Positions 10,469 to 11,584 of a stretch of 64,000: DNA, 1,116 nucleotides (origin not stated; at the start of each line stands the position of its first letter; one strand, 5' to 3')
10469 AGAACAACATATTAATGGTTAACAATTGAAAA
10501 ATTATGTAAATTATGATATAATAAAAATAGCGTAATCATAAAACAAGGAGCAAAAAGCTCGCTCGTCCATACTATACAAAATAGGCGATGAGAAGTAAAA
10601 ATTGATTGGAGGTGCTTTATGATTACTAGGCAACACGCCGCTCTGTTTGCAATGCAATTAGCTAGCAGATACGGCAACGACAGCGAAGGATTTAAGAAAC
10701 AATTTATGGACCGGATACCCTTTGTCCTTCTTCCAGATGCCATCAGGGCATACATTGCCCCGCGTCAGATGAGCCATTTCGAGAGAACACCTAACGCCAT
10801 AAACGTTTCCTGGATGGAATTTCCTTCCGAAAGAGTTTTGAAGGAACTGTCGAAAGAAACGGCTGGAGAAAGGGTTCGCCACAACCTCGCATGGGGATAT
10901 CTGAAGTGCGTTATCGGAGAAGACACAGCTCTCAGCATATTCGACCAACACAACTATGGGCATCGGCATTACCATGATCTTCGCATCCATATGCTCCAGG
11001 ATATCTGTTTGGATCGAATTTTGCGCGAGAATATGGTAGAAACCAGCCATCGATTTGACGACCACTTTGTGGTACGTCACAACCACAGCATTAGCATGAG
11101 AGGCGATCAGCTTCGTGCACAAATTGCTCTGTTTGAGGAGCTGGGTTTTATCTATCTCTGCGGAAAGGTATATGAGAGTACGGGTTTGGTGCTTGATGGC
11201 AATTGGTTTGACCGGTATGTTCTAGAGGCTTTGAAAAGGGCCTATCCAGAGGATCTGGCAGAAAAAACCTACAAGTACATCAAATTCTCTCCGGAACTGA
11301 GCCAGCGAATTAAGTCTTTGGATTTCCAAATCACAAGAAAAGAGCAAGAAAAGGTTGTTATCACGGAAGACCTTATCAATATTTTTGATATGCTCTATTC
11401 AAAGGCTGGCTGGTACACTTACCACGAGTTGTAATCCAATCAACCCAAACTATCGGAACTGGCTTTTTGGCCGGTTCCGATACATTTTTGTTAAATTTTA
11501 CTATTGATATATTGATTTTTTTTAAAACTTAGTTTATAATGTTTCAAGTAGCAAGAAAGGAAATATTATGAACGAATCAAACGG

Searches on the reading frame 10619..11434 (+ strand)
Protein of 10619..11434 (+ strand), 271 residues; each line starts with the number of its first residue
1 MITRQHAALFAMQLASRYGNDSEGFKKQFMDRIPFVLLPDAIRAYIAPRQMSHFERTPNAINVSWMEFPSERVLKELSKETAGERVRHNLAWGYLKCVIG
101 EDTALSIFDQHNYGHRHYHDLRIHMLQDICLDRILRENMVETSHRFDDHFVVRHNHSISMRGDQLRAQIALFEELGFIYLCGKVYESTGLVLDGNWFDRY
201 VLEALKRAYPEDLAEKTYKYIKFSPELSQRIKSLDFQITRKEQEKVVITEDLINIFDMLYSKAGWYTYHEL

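Call 11: search_protein_families(library=pfam, proteins=[window:10619-11434:+])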
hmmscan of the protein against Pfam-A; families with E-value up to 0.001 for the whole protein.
window:10619-11434:+ (271 aa): 0 families

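Call 12: search_protein_families(library=ncbifam, proteins=[window:10619-11434:+])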
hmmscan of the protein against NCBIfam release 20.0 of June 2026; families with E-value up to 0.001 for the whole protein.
window:10619-11434:+ (271 aa): 0 families

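Call 36: search_protein_families(library=phrogs, proteins=[window:10619-11434:+], max_evalue=0.01)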
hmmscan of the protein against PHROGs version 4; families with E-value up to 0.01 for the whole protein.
window:10619-11434:+ (271 aa): 0 families

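Call 37: search_solved_structures(query=window:10619-11434:+, max_evalue=1)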
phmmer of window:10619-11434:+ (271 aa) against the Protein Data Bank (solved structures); distinct sequences matched with E-value up to 1: 0.

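Call 40: find_homologous_proteins(query=window:10619-11434:+, max_evalue=0.001)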
Query window:10619-11434:+ (271 aa): 66 proteins with E <= 0.001 among 935 candidates.
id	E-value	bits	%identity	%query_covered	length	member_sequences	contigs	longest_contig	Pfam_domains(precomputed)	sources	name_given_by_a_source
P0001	1.5e-182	623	100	100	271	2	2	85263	-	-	-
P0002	1.2e-146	505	79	100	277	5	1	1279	-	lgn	-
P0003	5.3e-110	385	62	100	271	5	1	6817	-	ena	-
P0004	7.6e-107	375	59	100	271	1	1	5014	-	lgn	-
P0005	1.6e-106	374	58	100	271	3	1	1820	-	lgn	-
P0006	5.9e-104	365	59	100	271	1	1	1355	-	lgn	-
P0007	9.4e-103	361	56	100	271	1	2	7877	-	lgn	-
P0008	1.2e-102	361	57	100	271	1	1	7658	-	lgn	-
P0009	1.9e-101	357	56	100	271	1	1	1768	-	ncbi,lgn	-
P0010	2.7e-101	357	56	100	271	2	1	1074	-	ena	-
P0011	4.0e-89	317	54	100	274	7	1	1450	-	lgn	-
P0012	4.1e-87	310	53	100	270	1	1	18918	-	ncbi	-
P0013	1.0e-86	309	52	100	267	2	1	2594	-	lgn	-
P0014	1.4e-84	302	51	100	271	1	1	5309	-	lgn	-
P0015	5.4e-83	297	49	100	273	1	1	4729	-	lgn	-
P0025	1.0e-78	283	48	100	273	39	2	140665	-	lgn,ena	-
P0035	1.0e-76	276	46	100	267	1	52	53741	-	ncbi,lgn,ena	-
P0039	3.0e-74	268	48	97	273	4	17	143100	-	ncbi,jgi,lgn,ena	-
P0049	7.8e-71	257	47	100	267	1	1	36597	-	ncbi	-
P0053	3.0e-69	251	47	97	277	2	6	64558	-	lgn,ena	-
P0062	1.3e-57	213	38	100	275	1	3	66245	-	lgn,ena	-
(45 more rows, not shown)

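Call 41: find_encoding_contigs(protein=P0039, flank=4000, max_places=4)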
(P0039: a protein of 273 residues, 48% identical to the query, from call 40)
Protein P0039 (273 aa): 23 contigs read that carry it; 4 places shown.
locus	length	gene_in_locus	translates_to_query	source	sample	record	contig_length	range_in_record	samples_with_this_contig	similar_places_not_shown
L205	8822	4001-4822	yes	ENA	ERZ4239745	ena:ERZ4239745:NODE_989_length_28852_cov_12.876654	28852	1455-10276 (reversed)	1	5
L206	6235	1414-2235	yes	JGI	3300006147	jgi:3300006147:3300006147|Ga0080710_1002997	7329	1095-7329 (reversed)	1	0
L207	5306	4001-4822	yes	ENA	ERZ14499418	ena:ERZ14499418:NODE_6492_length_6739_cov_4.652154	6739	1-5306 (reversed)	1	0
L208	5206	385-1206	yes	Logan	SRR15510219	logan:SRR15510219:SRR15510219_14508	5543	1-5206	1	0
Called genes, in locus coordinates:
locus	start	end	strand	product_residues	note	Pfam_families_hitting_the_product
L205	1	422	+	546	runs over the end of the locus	PF02463:SMC_N (weak)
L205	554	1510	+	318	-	PF07486:Hydrolase_2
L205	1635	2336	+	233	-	PF04542:Sigma70_r2, PF04545:Sigma70_r4, PF01381:HTH_3 (weak)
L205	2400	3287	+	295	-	PF13353:Fer4_12 (weak), PF04055:Radical_SAM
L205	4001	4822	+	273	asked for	-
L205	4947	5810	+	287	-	PF17827:PrmC_N, PF02475:TRM5-TYW2_MTfase (weak), PF01209:Ubie_methyltran (weak), PF03602:Cons_hypoth95 (weak), PF05175:MTS, PF06325:PrmA, PF13649:Methyltransf_25, PF13847:Methyltransf_31, +3 more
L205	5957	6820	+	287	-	PF14527:LAGLIDADG_WhiA, PF02650:HTH_WhiA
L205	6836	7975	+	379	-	PF04055:Radical_SAM, PF06969:HemN_C (weak)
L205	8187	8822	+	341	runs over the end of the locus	PF03444:WHD_HrcA (weak), PF08220:HTH_DeoR (faint), PF08279:HTH_11 (weak), PF01628:HrcA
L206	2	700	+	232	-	?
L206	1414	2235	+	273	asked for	-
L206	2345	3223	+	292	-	PF17827:PrmC_N, PF02475:TRM5-TYW2_MTfase (weak), PF01209:Ubie_methyltran (weak), PF03602:Cons_hypoth95 (weak), PF05175:MTS, PF06325:PrmA, PF13847:Methyltransf_31, PF13649:Methyltransf_25, +3 more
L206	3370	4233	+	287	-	PF14527:LAGLIDADG_WhiA, PF02650:HTH_WhiA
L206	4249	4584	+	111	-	PF04055:Radical_SAM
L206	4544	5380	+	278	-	PF04055:Radical_SAM, PF06969:HemN_C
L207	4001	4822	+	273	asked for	-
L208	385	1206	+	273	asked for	-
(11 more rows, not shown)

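Call 42: find_encoding_contigs(protein=P0012, flank=4000, max_places=3)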
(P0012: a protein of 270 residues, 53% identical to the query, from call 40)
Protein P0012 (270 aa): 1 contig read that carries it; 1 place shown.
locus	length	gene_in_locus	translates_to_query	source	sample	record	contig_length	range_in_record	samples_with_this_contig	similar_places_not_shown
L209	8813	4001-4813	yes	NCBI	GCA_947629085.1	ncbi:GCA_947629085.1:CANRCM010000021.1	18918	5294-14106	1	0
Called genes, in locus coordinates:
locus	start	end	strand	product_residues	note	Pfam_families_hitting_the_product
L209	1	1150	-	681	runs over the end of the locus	PF17191:RecG_wedge, PF01336:tRNA_anti-codon (faint), PF04851:ResIII, PF00270:DEAD, PF22590:Cas3-like_C_2 (faint), PF00271:Helicase_C, PF19833:RecG_dom3_C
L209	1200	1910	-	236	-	PF00149:Metallophos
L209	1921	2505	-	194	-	PF00814:TsaD, PF22521:HypF_C_2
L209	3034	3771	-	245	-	PF02163:Peptidase_M50 (weak)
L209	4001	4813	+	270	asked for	-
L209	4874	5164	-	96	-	-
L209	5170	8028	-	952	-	-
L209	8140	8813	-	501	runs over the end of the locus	PF01336:tRNA_anti-codon, PF00152:tRNA-synt_2, PF01409:tRNA-synt_2d (faint)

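Call 43: find_encoding_contigs(protein=P0003, flank=4000, max_places=3)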
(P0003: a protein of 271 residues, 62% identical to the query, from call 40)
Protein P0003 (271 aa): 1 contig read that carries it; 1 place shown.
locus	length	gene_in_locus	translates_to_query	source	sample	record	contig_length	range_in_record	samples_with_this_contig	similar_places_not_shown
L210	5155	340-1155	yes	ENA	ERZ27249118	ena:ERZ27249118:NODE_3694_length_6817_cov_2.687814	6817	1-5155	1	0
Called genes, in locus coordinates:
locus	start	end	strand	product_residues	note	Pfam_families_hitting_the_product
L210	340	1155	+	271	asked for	-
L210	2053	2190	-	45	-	-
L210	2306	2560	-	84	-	-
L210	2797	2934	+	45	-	-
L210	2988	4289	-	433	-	PF07498:Rho_N, PF07497:Rho_RNA_bind, PF00006:ATP-synt_ab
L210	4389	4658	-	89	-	PF04977:DivIC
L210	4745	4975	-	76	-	-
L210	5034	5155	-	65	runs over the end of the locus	PF09578:Spore_YabQ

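Call 51: find_encoding_contigs(protein=P0025, flank=4000, max_places=3)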
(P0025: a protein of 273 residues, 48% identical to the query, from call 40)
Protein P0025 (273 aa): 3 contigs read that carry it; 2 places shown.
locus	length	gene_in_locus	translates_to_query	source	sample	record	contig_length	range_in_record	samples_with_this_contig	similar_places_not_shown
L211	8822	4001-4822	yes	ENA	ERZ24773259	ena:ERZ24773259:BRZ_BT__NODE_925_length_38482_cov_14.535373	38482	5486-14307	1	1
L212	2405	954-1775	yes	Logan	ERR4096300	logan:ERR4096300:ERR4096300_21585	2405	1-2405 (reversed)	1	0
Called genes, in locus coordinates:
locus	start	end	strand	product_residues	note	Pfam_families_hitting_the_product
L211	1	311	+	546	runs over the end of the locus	PF02463:SMC_N, PF13476:AAA_23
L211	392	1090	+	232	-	PF04542:Sigma70_r2, PF01381:HTH_3 (faint), PF04545:Sigma70_r4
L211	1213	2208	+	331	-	PF00753:Lactamase_B, PF23023:Anti-Pycsar_Apyc1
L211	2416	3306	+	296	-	PF04055:Radical_SAM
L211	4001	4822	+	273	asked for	-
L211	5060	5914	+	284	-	PF17827:PrmC_N, PF03602:Cons_hypoth95 (weak), PF01209:Ubie_methyltran (weak), PF05175:MTS, PF06325:PrmA, PF01170:UPF0020 (faint), PF13847:Methyltransf_31, PF13649:Methyltransf_25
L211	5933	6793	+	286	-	PF14527:LAGLIDADG_WhiA, PF02650:HTH_WhiA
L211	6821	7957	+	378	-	PF04055:Radical_SAM, PF06969:HemN_C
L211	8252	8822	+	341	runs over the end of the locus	PF03444:WHD_HrcA (faint), PF08220:HTH_DeoR (weak), PF08279:HTH_11 (weak), PF01628:HrcA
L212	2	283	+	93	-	?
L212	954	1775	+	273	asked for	-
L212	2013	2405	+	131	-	?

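Call 52: find_encoding_contigs(protein=P0035, flank=4000, max_places=3)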
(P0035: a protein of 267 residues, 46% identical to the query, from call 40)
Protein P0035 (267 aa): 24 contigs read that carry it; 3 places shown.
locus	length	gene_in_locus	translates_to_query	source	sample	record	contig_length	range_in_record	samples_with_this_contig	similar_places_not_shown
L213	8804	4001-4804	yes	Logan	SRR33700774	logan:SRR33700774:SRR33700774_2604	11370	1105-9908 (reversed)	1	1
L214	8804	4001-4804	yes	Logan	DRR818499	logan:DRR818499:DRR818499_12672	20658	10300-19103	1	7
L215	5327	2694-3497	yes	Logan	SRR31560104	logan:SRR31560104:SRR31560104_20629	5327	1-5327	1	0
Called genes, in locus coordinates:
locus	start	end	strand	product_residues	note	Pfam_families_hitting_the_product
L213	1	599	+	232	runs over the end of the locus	PF04542:Sigma70_r2, PF04545:Sigma70_r4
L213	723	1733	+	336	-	PF00753:Lactamase_B, PF23023:Anti-Pycsar_Apyc1 (weak)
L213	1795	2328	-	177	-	-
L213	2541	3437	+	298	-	PF13353:Fer4_12 (weak), PF04055:Radical_SAM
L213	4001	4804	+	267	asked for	-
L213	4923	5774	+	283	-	PF17827:PrmC_N, PF02384:N6_Mtase, PF03602:Cons_hypoth95 (weak), PF01209:Ubie_methyltran (weak), PF05175:MTS, PF06325:PrmA, PF13847:Methyltransf_31, PF13649:Methyltransf_25, +2 more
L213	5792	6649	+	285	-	PF14527:LAGLIDADG_WhiA, PF02650:HTH_WhiA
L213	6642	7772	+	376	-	PF04055:Radical_SAM, PF06969:HemN_C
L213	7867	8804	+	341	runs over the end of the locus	PF03444:WHD_HrcA (weak), PF08279:HTH_11 (weak), PF01628:HrcA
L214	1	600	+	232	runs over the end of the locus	PF04542:Sigma70_r2, PF04545:Sigma70_r4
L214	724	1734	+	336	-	PF00753:Lactamase_B, PF23023:Anti-Pycsar_Apyc1 (weak)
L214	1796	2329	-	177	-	-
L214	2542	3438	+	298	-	PF13353:Fer4_12 (weak), PF04055:Radical_SAM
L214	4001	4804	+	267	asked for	-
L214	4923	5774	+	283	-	PF17827:PrmC_N, PF02384:N6_Mtase, PF03602:Cons_hypoth95 (weak), PF01209:Ubie_methyltran (weak), PF05175:MTS, PF06325:PrmA, PF13847:Methyltransf_31, PF13649:Methyltransf_25, +2 more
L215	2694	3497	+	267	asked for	-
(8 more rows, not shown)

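Call 59: predict_structure(alignment_id=A3)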
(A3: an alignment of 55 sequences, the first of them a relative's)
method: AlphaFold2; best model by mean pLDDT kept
length: 271 residues; sequences in the alignment: 55
mean_pLDDT: 95.5   pTM: 0.92
mean pLDDT of the five models: 95.5, 95.2, 95.0, 94.8, 94.3
residues with pLDDT >= 90: 248; 70-90: 19; 50-70: 4; < 50: 0
segments of 3 or more residues with pLDDT < 50: none
pLDDT, mean of each block of 10 residues (from residue 1): 97 96 97 98 94 91 96 97 96 74 95 98 98 95 89 96 95 98 98 98 98 97 95 98 97 98 98 96
secondary structure, 60 per line:
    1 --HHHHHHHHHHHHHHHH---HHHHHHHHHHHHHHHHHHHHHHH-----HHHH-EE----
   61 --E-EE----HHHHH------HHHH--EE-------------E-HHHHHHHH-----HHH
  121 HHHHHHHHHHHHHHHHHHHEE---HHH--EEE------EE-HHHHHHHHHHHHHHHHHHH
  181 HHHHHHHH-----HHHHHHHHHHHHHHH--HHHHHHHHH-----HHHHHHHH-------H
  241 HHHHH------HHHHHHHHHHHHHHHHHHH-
elements in order: H3-18 H22-44 H50-53 H71-75 H82-85 H105-112 H118-139 E150-152 H162-188 H194-208 H211-219 H225-232 H240-245 H252-270

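Call 61: fold_search(model_id=the predicted structure, library=pdb)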
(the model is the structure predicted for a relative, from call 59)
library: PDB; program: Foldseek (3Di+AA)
matches with E <= 10: 47; with E <= 0.001: 0
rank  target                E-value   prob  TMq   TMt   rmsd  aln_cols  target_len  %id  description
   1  5aqc_B                3.1e+00  0.03  0.13  0.17  15.0       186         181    9  KstR, transcriptional repressor of cholesterol degradation in Mycobacterium tuberculosis, bound to the cholesterol coe (released 2016-10-05)
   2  6rmu_A                3.2e+00  0.02  0.13  0.12  17.5       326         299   11  Crystal structure of disulphide-linked human C3d dimer in complex with Staphylococcus aureus complement subversion pro (released 2020-11-18)
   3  6dfk_E                3.4e+00  0.01  0.09  0.10  21.8       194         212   18  Crystal structure of the 11S subunit of the Plasmodium falciparum proteasome, PA28 (released 2019-08-07)
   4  5cw8_B                3.5e+00  0.02  0.13  0.16  16.1       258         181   11  Crystal structure of Mycobacterium tuberculosis KstR in complex with 3-oxo-4-cholesten-26-oyl-CoA (released 2016-02-17)
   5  9dze_f                3.9e+00  0.01  0.09  0.09  20.1       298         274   10  Computationally Designed Bifaceted Protein Nanomaterial pD5-14 (released 2024-10-30)
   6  3f4m                  4.7e+00  0.03  0.13  0.20  19.2       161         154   10  Crystal structure of TIPE2 (released 2009-03-17)
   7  8qtt_D                4.7e+00  0.03  0.12  0.14  17.2       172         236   13  Crystal structure of a C-terminally truncated version of Arabidopsis thaliana 14-3-3 omega in complex with a phosphope (released 2023-11-15)
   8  6xr2_A                4.7e+00  0.02  0.12  0.17  18.7       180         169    9  Computationally designed right-handed alpha/alpha homotrimeric toroid with 3 repeats per subunit (released 2021-07-14)
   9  6xr2_C                4.9e+00  0.04  0.17  0.25  16.0       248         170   13  Computationally designed right-handed alpha/alpha homotrimeric toroid with 3 repeats per subunit (released 2021-07-14)
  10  3wi3_C                5.4e+00  0.02  0.14  0.17  14.6       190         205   15  Crystal Structure of the Sld3/Treslin domain from yeast Sld3 (released 2014-08-20)
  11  5fmp_B                5.4e+00  0.02  0.13  0.16  15.8       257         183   11  KstR, transcriptional repressor of cholesterol degradation in Mycobacterium tuberculosis, bound to the DNA operator (released 2016-11-23)
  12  5cwb                  5.4e+00  0.02  0.13  0.16  17.2       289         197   11  Crystal structure of de novo designed helical repeat protein DHR4 (released 2015-12-16)
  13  6dfk_L                5.4e+00  0.01  0.11  0.12  17.3       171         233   19  Crystal structure of the 11S subunit of the Plasmodium falciparum proteasome, PA28 (released 2019-08-07)
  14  8e0n_A                5.7e+00  0.02  0.12  0.16  18.5       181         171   10  Homotrimeric variant of tcTRP9, BGL18 (released 2023-04-12)
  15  5cxi_B                5.7e+00  0.01  0.13  0.16  15.8       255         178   10  Crystal structure of Mycobacterium tuberculosis KstR in complex with 3-oxo-23,24-bisnorchol-4-en-22-oyl-CoA (4-BNC-CoA (released 2016-02-17)
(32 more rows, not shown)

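Call 62: search_protein_families(library=pfam, alignment_id=A3, max_evalue=1)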
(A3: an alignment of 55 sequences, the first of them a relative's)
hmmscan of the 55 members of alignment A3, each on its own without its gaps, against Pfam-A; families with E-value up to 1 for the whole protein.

A. member 1, P0001 (271 aa): 0 families

B. families by the number of members that match (of 55 scanned): 17 families
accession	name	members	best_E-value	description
PF11554.13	DUF3232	2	0.0041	Protein of unknown function (DUF3232)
PF07334.18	IFP_35_N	1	0.013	Interferon-induced 35 kDa protein (IFP 35) N-terminus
PF23384.1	DUF7098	1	0.018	Family of unknown function (DUF7098)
PF23792.1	CD1375-like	1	0.027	CD1375-like protein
PF13095.12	FTA2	1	0.032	Kinetochore Sim4 complex subunit FTA2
PF08531.16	Bac_rhamnosid_N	1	0.034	Alpha-L-rhamnosidase N-terminal domain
PF02196.21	RBD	1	0.048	Raf-like Ras-binding domain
PF22124.2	Glyco_hydro_95_cat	1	0.054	Glycosyl hydrolase family 95 catalytic domain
PF10543.14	ORF6N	1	0.074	ORF6N domain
PF22653.1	DUF7007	1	0.079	Domain of unknown function (DUF7007)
PF19350.4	DUF5928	1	0.092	Family of unknown function (DUF5928)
PF18927.5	CrtO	1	0.11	Glycosyl-4,4'-diaponeurosporenoate acyltransferase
PF16671.10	ACD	1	0.12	Actin cross-linking domain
PF00406.28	ADK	1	0.12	Adenylate kinase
PF19398.4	DurB-like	1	0.12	Lantibiotic duramycin B-like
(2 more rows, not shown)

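Call 64: search_solved_structures(query=A3, max_evalue=10)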
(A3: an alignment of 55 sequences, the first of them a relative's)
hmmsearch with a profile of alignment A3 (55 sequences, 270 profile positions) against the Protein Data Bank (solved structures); distinct sequences matched with E-value up to 10: 1.
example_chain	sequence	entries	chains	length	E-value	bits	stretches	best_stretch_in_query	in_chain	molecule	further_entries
6lnh_A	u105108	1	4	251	0.32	13.3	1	157-234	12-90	L-isoleucine-4-hydroxylase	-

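Call 65: fold_search(model_id=the predicted structure, library=viral)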
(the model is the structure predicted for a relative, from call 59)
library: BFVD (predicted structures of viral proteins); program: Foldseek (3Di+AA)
matches with E <= 10: 32; with E <= 0.001: 0
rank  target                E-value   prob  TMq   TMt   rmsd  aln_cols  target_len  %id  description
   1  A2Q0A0                3.8e+00  0.07  0.12  0.27  13.3        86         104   16  (no name in the UniProt tables at hand)
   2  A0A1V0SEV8            3.9e+00  0.03  0.15  0.18  14.3       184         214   12  Thiaminase [Hokovirus HKV1]
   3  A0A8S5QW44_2          4.3e+00  0.01  0.13  0.07  17.5       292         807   12  Tail tape measure [Siphoviridae sp. ctzSN25]
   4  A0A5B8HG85            5.0e+00  0.02  0.13  0.13  18.0       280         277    9  Nucleocapsid (Fragment) [Henipavirus hendraense]
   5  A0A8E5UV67            5.2e+00  0.01  0.14  0.07  21.6       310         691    8  (no name in the UniProt tables at hand)
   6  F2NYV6                5.5e+00  0.02  0.14  0.09  17.2       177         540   16  Complete DpAV4 genome [Diadromus pulchellus ascovirus 4a]
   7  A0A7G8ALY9            5.7e+00  0.03  0.16  0.14  16.6       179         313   13  (no name in the UniProt tables at hand)
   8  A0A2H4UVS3            5.7e+00  0.02  0.12  0.14  17.7       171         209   10  Glycosyl transferase [Bodo saltans virus]
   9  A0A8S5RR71            6.0e+00  0.04  0.13  0.05  12.2       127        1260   11  (no name in the UniProt tables at hand)
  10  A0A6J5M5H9            6.0e+00  0.01  0.15  0.09  25.6       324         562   10  Tape_meas_TP901, phage tail tape measure protein, TP901 family, core region [uncultured Caudovirales phage]
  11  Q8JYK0                6.0e+00  0.01  0.08  0.03  15.4       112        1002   11  Uncharacterized protein VP5 [Fiji disease virus (isolate Sugarcane)]
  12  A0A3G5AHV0            6.0e+00  0.01  0.13  0.07  23.4       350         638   10  Uncharacterized protein [Sylvanvirus sp.]
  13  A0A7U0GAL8            6.3e+00  0.03  0.09  0.21  10.7        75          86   16  Uncharacterized protein [Klebsiella phage vB_KpP_FBKp27]
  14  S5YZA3                6.3e+00  0.03  0.09  0.09  14.5       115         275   15  Uncharacterized protein [Mycobacterium phage Dylan]
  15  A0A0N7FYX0            6.3e+00  0.02  0.10  0.17  15.9       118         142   16  Uncharacterized protein [Acidianus bottle-shaped virus 2 strain ABV2]
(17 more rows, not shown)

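Call 68: find_encoding_contigs(protein=P0062, flank=4000, max_places=2)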
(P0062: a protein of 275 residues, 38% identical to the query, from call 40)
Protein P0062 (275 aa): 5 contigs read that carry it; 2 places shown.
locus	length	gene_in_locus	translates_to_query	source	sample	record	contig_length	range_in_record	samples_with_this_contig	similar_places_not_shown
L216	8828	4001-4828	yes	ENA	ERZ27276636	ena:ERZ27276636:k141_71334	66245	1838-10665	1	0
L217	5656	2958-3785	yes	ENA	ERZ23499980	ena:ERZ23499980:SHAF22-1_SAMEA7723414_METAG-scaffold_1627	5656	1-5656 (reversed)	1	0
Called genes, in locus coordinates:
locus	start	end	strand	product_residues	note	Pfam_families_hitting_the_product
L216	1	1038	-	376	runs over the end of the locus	PF13936:HTH_38 (weak)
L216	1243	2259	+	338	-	PF00753:Lactamase_B, PF23023:Anti-Pycsar_Apyc1, PF12706:Lactamase_B_2 (weak)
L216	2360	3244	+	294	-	PF13353:Fer4_12, PF04055:Radical_SAM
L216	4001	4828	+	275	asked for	-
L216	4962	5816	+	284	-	PF17827:PrmC_N, PF07669:Eco57I (weak), PF03602:Cons_hypoth95, PF05175:MTS, PF06325:PrmA (weak), PF01189:Methyltr_RsmB-F (faint), PF13847:Methyltransf_31, PF13649:Methyltransf_25 (weak)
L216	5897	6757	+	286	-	PF14527:LAGLIDADG_WhiA, PF02650:HTH_WhiA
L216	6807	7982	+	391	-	PF04055:Radical_SAM, PF06969:HemN_C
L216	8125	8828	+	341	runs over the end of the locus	PF03444:WHD_HrcA (faint), PF08220:HTH_DeoR (faint), PF08279:HTH_11 (weak), PF01628:HrcA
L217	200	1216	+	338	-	PF00753:Lactamase_B, PF23023:Anti-Pycsar_Apyc1, PF12706:Lactamase_B_2 (weak)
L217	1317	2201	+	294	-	PF13353:Fer4_12, PF04055:Radical_SAM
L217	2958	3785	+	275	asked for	-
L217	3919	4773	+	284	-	PF17827:PrmC_N, PF07669:Eco57I (weak), PF03602:Cons_hypoth95, PF05175:MTS, PF06325:PrmA (weak), PF01189:Methyltr_RsmB-F (faint), PF13847:Methyltransf_31, PF13649:Methyltransf_25 (weak)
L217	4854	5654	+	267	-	?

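Call 69: find_encoding_contigs(protein=P0049, flank=4000, max_places=2)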
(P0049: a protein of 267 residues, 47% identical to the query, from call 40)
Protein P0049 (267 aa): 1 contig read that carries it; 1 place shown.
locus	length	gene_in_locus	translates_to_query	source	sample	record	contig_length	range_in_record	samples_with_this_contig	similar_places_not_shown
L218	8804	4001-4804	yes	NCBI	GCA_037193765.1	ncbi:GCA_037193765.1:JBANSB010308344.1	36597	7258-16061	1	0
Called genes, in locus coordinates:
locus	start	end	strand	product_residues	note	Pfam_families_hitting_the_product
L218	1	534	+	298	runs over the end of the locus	PF07486:Hydrolase_2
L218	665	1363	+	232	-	PF04542:Sigma70_r2, PF04545:Sigma70_r4, PF01381:HTH_3 (faint)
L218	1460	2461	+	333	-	PF00753:Lactamase_B, PF23023:Anti-Pycsar_Apyc1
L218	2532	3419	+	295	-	PF13353:Fer4_12 (weak), PF04055:Radical_SAM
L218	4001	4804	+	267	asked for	-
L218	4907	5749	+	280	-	PF17827:PrmC_N, PF03602:Cons_hypoth95 (weak), PF05175:MTS, PF06325:PrmA, PF13847:Methyltransf_31, PF13649:Methyltransf_25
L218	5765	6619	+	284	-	PF14527:LAGLIDADG_WhiA, PF02650:HTH_WhiA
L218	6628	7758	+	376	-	PF04055:Radical_SAM, PF06969:HemN_C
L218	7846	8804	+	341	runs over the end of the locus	PF08220:HTH_DeoR (faint), PF08279:HTH_11 (weak), PF01628:HrcA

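Call 70: find_encoding_contigs(protein=P0053, flank=4000, max_places=2)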
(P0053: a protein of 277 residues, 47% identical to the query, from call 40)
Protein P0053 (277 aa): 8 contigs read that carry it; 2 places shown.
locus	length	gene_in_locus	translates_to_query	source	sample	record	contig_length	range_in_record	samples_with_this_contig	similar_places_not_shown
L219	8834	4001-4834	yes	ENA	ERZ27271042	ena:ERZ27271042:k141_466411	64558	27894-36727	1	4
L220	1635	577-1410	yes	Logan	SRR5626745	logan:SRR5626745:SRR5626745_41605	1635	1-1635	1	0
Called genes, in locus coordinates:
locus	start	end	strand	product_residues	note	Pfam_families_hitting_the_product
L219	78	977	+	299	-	-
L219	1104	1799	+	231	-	PF04542:Sigma70_r2, PF04545:Sigma70_r4, PF01381:HTH_3 (weak)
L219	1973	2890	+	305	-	PF13353:Fer4_12 (weak), PF04055:Radical_SAM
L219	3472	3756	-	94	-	-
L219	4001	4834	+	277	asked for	-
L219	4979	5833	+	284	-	PF17827:PrmC_N, PF07669:Eco57I (weak), PF03602:Cons_hypoth95, PF06325:PrmA, PF01170:UPF0020 (faint), PF05175:MTS, PF13847:Methyltransf_31, PF13649:Methyltransf_25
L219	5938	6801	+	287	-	PF14527:LAGLIDADG_WhiA, PF02650:HTH_WhiA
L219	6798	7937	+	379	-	PF04055:Radical_SAM, PF06969:HemN_C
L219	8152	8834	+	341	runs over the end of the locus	PF08220:HTH_DeoR (weak), PF08279:HTH_11 (weak), PF01628:HrcA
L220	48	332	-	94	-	-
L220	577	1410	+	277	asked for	-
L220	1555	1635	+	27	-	?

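Call 85: search_protein_representatives(alignment_id=A3)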
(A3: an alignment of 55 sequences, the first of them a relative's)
Query: 55 sequences, 270 profile positions. Proteins with E-value up to 0.001 (for the whole library): 231; up to 1e-10: 197; up to 1e-30: 115. The best 150 are listed.
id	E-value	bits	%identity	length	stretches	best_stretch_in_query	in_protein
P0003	4.4e-118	409.6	-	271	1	1-270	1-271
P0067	4.3e-111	386.7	-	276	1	1-270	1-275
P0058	7.1e-111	386.0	-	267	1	1-270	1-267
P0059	2.1e-106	371.3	-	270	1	1-269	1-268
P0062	2.3e-99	348.3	-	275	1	1-270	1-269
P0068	2.9e-96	338.1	-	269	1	1-270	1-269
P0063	4.0e-94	331.1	-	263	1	1-270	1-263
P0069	9.2e-92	323.3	-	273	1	2-270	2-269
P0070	2.2e-90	318.8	-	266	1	1-266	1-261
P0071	9.5e-90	316.7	-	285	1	1-270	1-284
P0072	1.3e-89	316.3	-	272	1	1-270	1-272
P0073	1.9e-85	302.7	-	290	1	1-268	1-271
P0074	2.4e-85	302.3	-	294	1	1-270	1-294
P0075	4.3e-84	298.2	-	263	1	1-270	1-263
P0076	1.3e-83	296.6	-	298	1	1-267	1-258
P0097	2.4e-54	200.6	-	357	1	1-232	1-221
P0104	1.2e-49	185.3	-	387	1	1-237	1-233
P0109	4.5e-48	180.1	-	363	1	1-242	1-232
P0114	1.2e-46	175.3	-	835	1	11-244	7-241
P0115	2.2e-46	174.5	-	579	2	110-258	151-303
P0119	3.3e-45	170.7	-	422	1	33-258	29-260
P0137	1.7e-40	155.2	-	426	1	20-260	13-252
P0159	7.8e-36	139.9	-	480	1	34-246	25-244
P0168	8.5e-34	133.3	-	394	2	35-163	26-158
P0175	9.8e-31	123.2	-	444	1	29-237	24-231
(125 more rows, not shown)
